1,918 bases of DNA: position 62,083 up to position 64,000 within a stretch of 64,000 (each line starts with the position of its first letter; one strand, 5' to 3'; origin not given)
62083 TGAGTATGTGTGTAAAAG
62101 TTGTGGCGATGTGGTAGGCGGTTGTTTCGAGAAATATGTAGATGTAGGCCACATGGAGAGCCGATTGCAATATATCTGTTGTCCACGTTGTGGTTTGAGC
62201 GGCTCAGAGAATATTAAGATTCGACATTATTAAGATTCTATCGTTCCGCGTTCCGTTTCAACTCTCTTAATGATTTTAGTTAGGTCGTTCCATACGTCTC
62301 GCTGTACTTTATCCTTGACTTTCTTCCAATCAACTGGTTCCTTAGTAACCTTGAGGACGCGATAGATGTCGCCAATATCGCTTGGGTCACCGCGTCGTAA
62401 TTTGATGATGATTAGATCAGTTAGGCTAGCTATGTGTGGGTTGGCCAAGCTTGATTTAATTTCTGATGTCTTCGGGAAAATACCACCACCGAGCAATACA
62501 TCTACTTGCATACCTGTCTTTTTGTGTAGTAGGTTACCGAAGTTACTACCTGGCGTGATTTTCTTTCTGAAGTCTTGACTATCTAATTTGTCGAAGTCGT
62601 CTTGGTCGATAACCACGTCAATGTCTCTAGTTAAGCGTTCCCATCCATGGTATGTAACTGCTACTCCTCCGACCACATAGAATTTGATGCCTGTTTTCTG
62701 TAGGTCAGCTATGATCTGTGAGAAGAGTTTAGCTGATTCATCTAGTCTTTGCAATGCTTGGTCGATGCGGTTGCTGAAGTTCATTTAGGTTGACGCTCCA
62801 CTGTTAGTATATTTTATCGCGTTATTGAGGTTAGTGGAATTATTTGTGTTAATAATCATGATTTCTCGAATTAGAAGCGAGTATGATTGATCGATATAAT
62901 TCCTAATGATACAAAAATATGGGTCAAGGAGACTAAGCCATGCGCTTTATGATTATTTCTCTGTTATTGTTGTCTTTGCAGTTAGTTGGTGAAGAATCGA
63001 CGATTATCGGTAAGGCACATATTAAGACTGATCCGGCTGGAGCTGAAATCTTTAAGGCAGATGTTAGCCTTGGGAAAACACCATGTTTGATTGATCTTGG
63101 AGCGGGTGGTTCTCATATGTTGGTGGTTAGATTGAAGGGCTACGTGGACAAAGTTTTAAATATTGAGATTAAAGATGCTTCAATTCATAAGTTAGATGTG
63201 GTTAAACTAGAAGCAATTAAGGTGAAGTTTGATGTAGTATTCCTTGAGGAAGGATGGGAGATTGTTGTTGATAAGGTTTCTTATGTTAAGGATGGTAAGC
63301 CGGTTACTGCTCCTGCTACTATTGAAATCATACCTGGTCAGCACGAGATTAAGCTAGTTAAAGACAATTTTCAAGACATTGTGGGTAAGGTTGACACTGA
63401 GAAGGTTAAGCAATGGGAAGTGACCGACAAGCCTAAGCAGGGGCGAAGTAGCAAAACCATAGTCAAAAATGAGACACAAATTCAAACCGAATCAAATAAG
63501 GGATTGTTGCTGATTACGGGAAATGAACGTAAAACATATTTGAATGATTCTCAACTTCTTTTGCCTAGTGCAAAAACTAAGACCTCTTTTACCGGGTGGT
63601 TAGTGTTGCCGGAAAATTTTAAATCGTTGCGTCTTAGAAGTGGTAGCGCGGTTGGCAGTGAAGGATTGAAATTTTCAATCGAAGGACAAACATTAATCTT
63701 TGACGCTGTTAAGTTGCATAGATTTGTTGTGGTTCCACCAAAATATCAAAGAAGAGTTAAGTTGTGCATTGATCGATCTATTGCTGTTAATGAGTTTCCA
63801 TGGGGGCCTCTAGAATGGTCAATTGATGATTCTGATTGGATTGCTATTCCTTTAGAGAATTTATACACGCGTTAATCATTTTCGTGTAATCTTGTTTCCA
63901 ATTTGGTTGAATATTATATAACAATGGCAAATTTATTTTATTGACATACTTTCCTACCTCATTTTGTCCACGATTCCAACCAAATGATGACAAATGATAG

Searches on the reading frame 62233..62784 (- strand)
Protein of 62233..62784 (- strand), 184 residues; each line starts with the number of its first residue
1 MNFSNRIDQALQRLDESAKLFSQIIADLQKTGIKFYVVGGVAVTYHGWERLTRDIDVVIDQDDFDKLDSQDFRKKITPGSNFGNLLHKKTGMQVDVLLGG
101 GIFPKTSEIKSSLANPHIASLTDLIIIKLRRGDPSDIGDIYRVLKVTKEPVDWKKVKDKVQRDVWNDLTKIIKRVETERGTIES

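Call 57: search_protein_families(library=pfam, proteins=[window:62233-62784:-], max_evalue=0.01)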
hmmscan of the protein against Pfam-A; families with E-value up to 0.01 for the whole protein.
window:62233-62784:- (184 aa): 3 families
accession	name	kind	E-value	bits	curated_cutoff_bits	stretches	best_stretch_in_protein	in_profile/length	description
PF19502.5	DUF6036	-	1.8e-06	28.3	23.6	0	117-160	92-133/164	Nucleotidyltransferase of unknown function (DUF6036)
PF09970.15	DUF2204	-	1.6e-05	25.1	20.3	1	22-62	6-47/181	Nucleotidyl transferase of unknown function (DUF2204)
PF14907.12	NTP_transf_5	-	0.0024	18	31.2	0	12-68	51-110/249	Uncharacterised nucleotidyltransferase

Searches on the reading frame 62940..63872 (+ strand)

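Call 11: search_protein_families(library=pfam, proteins=[window:62940-63872:+], max_evalue=0.01)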
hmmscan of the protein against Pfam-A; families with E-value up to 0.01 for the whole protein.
window:62940-63872:+ (311 aa): 1 family
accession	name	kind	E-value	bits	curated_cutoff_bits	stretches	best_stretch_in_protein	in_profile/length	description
PF08308.17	PEGA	-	1e-12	48.2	20.8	2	27-83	5-61/71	PEGA domain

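Call 32: search_protein_families(library=phrogs, proteins=[window:62940-63872:+], max_evalue=0.01)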
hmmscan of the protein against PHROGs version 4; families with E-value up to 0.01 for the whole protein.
window:62940-63872:+ (311 aa): 0 families
